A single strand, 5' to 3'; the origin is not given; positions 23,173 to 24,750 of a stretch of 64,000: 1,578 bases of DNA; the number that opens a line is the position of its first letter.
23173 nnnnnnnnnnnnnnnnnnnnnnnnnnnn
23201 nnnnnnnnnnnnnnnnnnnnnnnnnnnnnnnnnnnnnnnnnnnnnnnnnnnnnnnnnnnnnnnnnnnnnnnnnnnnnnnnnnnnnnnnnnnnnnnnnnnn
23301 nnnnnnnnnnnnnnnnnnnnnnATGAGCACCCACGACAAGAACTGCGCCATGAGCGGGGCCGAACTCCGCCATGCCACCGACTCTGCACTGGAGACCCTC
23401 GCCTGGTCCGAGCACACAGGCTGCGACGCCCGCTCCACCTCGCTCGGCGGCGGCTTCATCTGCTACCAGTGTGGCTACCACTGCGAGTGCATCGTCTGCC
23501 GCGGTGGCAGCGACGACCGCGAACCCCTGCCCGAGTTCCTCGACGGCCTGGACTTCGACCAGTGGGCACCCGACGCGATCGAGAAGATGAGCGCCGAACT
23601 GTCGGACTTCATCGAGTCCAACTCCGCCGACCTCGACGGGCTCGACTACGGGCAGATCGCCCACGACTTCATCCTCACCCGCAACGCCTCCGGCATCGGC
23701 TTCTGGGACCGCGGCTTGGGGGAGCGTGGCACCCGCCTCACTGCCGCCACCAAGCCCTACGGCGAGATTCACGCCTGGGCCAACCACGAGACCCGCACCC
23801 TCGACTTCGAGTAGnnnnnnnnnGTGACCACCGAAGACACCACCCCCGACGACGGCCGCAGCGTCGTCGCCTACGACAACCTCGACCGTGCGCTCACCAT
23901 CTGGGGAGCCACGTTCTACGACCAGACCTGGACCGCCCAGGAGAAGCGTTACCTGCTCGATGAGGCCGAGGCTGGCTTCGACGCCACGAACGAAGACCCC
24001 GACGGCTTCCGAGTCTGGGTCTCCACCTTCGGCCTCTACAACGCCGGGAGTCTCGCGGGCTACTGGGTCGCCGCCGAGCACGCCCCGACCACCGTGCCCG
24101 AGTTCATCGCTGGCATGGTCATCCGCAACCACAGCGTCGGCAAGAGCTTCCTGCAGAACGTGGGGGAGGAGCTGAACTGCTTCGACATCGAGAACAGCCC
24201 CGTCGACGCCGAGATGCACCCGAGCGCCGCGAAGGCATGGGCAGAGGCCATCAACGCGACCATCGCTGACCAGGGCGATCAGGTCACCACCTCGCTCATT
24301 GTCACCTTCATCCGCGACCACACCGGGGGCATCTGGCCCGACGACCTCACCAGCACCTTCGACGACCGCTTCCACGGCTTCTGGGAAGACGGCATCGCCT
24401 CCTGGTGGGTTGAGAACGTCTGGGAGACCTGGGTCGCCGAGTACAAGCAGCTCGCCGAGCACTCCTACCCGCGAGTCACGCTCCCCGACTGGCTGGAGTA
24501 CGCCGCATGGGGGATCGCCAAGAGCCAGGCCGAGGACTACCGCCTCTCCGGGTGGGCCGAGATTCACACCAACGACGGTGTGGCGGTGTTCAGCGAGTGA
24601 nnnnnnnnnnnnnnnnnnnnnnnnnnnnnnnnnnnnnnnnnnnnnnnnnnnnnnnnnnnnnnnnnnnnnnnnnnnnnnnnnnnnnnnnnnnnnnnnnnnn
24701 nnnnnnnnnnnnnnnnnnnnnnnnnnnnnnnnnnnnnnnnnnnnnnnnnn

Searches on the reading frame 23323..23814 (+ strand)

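Call 14: search_protein_families(library=pfam, proteins=[window:23323-23814:+], max_evalue=0.01)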
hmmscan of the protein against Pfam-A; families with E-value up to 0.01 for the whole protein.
window:23323-23814:+ (163 aa): 0 families

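Call 15: search_protein_families(library=phrogs, proteins=[window:23323-23814:+], max_evalue=0.001)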
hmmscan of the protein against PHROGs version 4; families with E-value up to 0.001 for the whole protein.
window:23323-23814:+ (163 aa): 2 families
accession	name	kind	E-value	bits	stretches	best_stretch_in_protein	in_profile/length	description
phrog_1915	-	unknown function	5.8e-14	53.6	1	73-157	40-136/141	-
phrog_20867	-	unknown function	8.7e-11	43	1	105-150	126-171/193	-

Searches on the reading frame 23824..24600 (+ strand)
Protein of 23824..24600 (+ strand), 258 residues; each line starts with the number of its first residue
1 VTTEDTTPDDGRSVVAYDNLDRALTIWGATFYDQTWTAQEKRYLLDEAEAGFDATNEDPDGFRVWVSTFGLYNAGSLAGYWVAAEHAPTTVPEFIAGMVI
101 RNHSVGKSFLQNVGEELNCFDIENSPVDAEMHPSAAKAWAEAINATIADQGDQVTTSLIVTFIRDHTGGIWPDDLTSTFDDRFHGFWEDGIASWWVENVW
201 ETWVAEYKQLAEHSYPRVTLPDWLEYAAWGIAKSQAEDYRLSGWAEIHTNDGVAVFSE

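Call 14: search_protein_families(library=pfam, proteins=[window:23824-24600:+], max_evalue=0.01)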
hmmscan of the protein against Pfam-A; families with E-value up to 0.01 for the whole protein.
window:23824-24600:+ (258 aa): 1 family
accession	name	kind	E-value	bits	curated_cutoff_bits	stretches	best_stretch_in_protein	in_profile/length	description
PF07275.16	ArdA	-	6.2e-05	24.1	27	1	64-198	1-109/155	Antirestriction protein (ArdA)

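Call 15: search_protein_families(library=phrogs, proteins=[window:23824-24600:+], max_evalue=0.001)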
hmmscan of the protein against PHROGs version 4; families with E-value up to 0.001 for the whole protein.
window:23824-24600:+ (258 aa): 0 families

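Call 35: find_related_loci(query=window:23824-24600:+, collection=viral_contigs, flank=10000)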
Query window:23824-24600:+ (258 aa) in viral_contigs; peptide patterns used: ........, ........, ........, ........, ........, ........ (x = any residue, [..] = any of these).
9 stretches matched a pattern, but none encodes a relative of the query by tblastn (E <= 1e-3).
